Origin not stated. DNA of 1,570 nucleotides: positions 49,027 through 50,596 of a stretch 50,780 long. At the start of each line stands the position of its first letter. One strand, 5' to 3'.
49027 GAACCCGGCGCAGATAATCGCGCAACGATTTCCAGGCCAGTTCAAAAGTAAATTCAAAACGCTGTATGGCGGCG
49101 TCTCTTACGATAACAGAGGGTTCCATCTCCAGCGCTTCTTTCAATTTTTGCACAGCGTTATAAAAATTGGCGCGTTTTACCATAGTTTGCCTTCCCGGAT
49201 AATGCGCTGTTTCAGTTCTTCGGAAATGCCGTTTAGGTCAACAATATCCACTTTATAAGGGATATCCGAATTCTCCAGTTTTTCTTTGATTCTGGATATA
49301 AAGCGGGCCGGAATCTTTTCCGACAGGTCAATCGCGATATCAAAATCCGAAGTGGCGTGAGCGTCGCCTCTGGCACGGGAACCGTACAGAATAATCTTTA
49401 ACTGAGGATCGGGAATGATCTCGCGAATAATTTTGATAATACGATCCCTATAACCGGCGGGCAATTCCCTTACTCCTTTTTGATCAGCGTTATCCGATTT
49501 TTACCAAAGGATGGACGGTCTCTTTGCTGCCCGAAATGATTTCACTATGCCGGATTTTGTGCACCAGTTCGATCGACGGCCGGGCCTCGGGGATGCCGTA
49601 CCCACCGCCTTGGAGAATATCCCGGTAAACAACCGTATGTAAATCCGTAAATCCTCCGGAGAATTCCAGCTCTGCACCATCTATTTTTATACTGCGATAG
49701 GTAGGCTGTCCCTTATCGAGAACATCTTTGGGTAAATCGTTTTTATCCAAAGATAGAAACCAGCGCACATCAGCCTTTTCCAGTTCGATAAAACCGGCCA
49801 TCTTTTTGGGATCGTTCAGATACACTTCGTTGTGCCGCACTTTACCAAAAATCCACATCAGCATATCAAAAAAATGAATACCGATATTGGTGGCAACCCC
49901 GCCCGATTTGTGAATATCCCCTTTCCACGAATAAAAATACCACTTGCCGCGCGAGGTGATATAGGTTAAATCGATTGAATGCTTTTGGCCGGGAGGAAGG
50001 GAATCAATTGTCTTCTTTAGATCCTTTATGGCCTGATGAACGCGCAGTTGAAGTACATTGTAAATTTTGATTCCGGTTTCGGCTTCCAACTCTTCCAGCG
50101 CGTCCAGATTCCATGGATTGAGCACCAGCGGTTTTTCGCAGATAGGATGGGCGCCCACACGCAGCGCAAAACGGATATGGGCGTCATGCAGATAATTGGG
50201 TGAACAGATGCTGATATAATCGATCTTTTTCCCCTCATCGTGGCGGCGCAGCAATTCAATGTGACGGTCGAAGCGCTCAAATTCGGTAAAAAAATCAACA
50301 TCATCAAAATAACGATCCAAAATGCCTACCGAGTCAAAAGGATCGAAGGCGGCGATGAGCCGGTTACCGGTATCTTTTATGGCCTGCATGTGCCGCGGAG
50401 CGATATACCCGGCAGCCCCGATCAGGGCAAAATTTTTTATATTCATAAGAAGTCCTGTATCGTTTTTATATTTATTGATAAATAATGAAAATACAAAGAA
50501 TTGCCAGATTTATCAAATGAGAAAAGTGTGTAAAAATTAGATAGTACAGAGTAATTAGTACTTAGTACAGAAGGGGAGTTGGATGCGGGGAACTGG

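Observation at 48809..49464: HEPN/MNT (HepT/MntA-type) toxin-antitoxin pair inserted inside a nucleotide-sugar biosynthesis operon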

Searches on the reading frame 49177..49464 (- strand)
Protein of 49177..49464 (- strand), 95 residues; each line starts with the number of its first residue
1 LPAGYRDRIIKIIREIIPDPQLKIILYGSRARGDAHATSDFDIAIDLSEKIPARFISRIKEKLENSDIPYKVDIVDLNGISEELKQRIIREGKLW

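Call 3: search_protein_families(library=pfam, proteins=[window:49177-49464:-], max_evalue=0.01)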
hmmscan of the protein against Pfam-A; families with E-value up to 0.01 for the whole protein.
window:49177-49464:- (95 aa): 3 families
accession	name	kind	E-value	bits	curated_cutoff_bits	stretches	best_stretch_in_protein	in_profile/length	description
PF18765.7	Polbeta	-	6e-16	58.8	26.9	1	22-94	14-86/93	Polymerase beta, Nucleotidyltransferase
PF01909.29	NTP_transf_2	-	9.5e-11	42.4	21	1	7-91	2-88/93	Nucleotidyltransferase domain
PF22600.2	MTPAP-like_central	-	0.0028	18.2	27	1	6-68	26-92/139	Poly(A) RNA polymerase, mitochondrial-like, central palm domain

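Call 4: search_protein_families(library=ncbifam, proteins=[window:49177-49464:-], max_evalue=0.01)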
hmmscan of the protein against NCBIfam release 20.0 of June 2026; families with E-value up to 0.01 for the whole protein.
window:49177-49464:- (95 aa): 2 families
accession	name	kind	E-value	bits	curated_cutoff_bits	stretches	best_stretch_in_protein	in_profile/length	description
NF047752.1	MntA_antitoxin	equivalog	1e-16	60.7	60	1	24-95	10-80/106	type VII toxin-antitoxin system MntA family adenylyltransferase antitoxin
NF051895.1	anti_phage_HalB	equivalog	0.00025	20.7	190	1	24-43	2-21/211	anti-phage Hailong system nucleotidyltransferase HalB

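Call 27: search_solved_structures(query=window:49177-49464:-, max_evalue=0.01, show_alignments=2)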
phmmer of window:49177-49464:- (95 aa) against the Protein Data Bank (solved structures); distinct sequences matched with E-value up to 0.01: 8.
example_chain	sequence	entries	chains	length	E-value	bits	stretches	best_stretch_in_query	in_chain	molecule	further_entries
1no5_A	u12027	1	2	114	1.7e-09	41.1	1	10-90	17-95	Hypothetical protein HI0073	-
5yep_A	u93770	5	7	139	7e-09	39.2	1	7-95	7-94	Toxin-antitoxin system antidote Mnt family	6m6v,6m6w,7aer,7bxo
9z7q_I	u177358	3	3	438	4.2e-08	36.7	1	13-93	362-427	Cmr1-MntA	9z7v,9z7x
6m6u_A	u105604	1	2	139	9.8e-08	35.5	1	7-95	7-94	Toxin-antitoxin system antitoxin MntA family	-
1wot_A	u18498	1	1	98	4.7e-05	27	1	22-92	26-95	PUTATIVE MINIMAL NUCLEOTIDYLTRANSFERASE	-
7ae2_B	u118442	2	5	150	9.5e-05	26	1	15-94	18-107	MNT ANTITOXIN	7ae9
8xeh_E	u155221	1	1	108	0.00022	24.8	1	24-92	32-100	MNT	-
8xeo_A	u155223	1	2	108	0.0003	24.4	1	24-92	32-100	MNT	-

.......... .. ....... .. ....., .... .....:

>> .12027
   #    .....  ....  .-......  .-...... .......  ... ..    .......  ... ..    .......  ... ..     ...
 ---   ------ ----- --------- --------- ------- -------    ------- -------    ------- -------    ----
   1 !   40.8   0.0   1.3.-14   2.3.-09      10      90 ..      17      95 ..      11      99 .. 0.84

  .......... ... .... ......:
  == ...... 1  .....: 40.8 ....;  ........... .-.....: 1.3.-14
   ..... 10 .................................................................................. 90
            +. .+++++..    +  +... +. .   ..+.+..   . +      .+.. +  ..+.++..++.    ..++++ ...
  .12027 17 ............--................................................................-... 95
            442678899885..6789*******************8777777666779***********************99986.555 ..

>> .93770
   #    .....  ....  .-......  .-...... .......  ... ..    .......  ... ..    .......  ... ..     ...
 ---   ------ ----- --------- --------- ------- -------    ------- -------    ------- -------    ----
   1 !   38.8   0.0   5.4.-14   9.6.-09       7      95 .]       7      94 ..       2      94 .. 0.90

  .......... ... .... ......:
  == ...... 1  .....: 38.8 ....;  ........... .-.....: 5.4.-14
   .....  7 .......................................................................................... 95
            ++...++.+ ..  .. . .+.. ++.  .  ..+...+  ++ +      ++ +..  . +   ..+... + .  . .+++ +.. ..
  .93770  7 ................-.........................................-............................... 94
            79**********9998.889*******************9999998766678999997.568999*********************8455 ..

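Call 41: search_protein_families(library=padloc, proteins=[window:49177-49464:-], max_evalue=0.01)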
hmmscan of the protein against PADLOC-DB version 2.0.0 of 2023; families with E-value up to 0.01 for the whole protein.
window:49177-49464:- (95 aa): 10 families
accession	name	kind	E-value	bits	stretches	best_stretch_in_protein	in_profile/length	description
PDLC04904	PDC-S09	-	1.8e-11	42.2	1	23-91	27-94/104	-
PDLC04906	PDC-S09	-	2.1e-10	38.9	1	23-91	26-94/98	-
PDLC04903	PDC-S09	-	9.7e-10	36.7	1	14-60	19-66/108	-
PDLC04907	PDC-S09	-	1.3e-09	36.1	1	23-72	29-74/114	-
PDLC03138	Specificity_I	-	3.1e-09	34.4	1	9-91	12-91/485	Type I specificity subunit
PDLC04902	PDC-S09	-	6.5e-09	34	1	24-92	24-92/97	-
PDLC04905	PDC-S09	-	2.1e-05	22.8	1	23-91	23-94/101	-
PDLC04369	PDC-M05A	-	0.00035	18.3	1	7-50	89-131/201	-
PDLC04368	PDC-M05A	-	0.0047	14.8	1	25-45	111-131/201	-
PDLC04901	PDC-S09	-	0.0062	15.3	1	10-76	9-77/126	-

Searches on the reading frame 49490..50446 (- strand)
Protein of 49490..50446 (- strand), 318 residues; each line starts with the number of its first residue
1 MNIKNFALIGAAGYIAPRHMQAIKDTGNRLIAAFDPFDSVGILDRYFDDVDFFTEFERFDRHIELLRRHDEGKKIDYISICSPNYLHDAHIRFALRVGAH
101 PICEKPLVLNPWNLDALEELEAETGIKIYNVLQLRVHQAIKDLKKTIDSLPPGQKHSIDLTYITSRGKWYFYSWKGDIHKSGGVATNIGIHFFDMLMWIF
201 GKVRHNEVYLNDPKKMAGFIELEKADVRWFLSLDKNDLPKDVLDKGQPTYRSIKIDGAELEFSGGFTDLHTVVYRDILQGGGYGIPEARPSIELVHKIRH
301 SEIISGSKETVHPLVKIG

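Call 3: search_protein_families(library=pfam, proteins=[window:49490-50446:-], max_evalue=0.01)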
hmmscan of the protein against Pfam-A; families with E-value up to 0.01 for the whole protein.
window:49490-50446:- (318 aa): 3 families
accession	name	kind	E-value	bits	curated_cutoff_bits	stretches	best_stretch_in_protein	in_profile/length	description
PF01408.29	GFO_IDH_MocA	-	8.2e-17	62.5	24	1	5-126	2-114/120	Oxidoreductase family, NAD-binding Rossmann fold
PF02894.22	GFO_IDH_MocA_C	-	5.8e-14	52.8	22.9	1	158-211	15-69/218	Oxidoreductase family, C-terminal alpha/beta domain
PF22725.1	GFO_IDH_MocA_C3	-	2e-06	28.2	27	1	142-205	3-67/124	GFO/IDH/MocA C-terminal domain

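Call 4: search_protein_families(library=ncbifam, proteins=[window:49490-50446:-], max_evalue=0.01)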
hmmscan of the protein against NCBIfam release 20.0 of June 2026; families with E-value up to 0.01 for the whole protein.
window:49490-50446:- (318 aa): 5 families
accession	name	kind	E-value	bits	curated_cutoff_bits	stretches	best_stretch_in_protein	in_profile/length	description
TIGR04380.1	myo_inos_iolG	equivalog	3.1e-12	46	355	1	5-209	3-193/330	inositol 2-dehydrogenase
NF052479.1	LevoglcsnDh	equivalog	1.4e-08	33.9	650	1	68-205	67-207/386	levoglucosan dehydrogenase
NF008607.0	PRK11579.1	subfamily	0.0021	17.1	330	1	73-209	63-198/346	oxidoreductase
NF040723.1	UDP-GlcNAcDh_Arch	equivalog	0.0023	17.5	450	1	59-210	50-186/302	UDP-N-acetylglucosamine 3-dehydrogenase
NF041392.1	XylDh_Gfo6_Halo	equivalog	0.0068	15.2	350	0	74-148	82-156/350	D-xylose 1-dehydrogenase Gfo6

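Call 7: find_encoding_contigs(protein=window:49490-50446:-, flank=10000, max_places=6)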
Protein window:49490-50446:- (318 aa): 2 contigs read that carry it; 1 place shown.
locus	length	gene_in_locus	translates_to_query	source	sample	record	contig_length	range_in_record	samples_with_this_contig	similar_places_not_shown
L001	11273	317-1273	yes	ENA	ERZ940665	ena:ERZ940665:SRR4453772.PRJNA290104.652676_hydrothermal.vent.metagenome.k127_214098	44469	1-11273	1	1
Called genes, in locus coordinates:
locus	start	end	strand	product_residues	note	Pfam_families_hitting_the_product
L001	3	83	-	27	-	?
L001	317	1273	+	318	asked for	PF01408:GFO_IDH_MocA, PF22725:GFO_IDH_MocA_C3 (weak), PF02894:GFO_IDH_MocA_C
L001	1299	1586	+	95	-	PF01909:NTP_transf_2, PF18765:Polbeta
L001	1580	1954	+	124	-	PF08780:NTase_sub_bind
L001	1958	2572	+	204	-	PF25084:LbH_EIF2B, PF00132:Hexapep, PF14602:Hexapep_2 (faint), PF25087:GMPPB_C (weak)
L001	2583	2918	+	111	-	PF18924:DUF5674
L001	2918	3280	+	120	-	-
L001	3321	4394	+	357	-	PF01370:Epimerase, PF02719:Polysacc_synt_2 (weak), PF04321:RmlD_sub_bind, PF16363:GDP_Man_Dehyd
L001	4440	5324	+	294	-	PF01370:Epimerase, PF16363:GDP_Man_Dehyd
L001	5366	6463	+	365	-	PF02350:Epimerase_2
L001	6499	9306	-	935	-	PF00989:PAS, PF08448:PAS_4, PF13426:PAS_9, PF13185:GAF_2, PF00989:PAS, PF08447:PAS_3, PF13426:PAS_9, PF00512:HisKA, +6 more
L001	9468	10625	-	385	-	PF00072:Response_reg, PF13487:HD_5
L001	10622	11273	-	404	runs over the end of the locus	PF00072:Response_reg, PF08668:HDOD, PF01966:HD (weak)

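Call 16: find_related_loci(query=window:49490-50446:-, collection=metagenome_contigs, flank=5000)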
Query window:49490-50446:- (318 aa) in metagenome_contigs; peptide patterns used: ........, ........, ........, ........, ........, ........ (x = any residue, [..] = any of these).
600 stretches matched a pattern (row limit reached: there are more); 472 encode a relative of the query (tblastn E <= 1e-3); the best 80 are kept; 80 distinct loci.
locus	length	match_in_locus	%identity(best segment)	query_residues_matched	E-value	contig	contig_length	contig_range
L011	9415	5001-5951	76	4-316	4e-167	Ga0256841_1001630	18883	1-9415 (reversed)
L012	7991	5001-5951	71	2-318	1e-152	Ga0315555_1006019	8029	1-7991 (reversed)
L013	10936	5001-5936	71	4-316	4e-152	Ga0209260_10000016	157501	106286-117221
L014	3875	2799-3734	70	4-315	5e-154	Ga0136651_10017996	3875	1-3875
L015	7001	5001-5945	70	1-315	1e-149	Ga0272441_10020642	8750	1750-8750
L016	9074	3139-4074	70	4-316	4e-149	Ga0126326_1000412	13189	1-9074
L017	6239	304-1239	68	4-315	1e-148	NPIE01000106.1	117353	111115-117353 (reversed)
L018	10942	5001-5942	70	2-316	9e-149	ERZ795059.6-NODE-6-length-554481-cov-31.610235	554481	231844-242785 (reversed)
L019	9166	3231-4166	68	4-315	1e-148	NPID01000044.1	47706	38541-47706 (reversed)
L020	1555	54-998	69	1-315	2e-161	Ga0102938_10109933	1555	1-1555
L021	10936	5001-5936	69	4-315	2e-148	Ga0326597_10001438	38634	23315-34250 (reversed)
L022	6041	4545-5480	69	4-316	7e-149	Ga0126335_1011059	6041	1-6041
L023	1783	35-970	69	4-316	2e-159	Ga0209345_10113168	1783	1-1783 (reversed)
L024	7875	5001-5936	69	4-316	3e-147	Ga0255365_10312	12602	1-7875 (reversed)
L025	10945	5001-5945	69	1-316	3e-147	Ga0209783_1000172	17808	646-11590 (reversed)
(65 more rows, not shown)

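Call 67: search_solved_structures(query=window:49490-50446:-, max_evalue=1e-10)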
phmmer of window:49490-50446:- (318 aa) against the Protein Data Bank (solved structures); distinct sequences matched with E-value up to 1e-10: 2.
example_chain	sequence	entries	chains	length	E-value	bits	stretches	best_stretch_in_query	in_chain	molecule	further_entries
3oa2_A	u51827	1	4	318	2.3e-111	375.3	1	3-315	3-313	WbpB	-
3o9z_A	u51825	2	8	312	2.5e-99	335.7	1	4-314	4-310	Lipopolysaccharide biosynthesis protein wbpB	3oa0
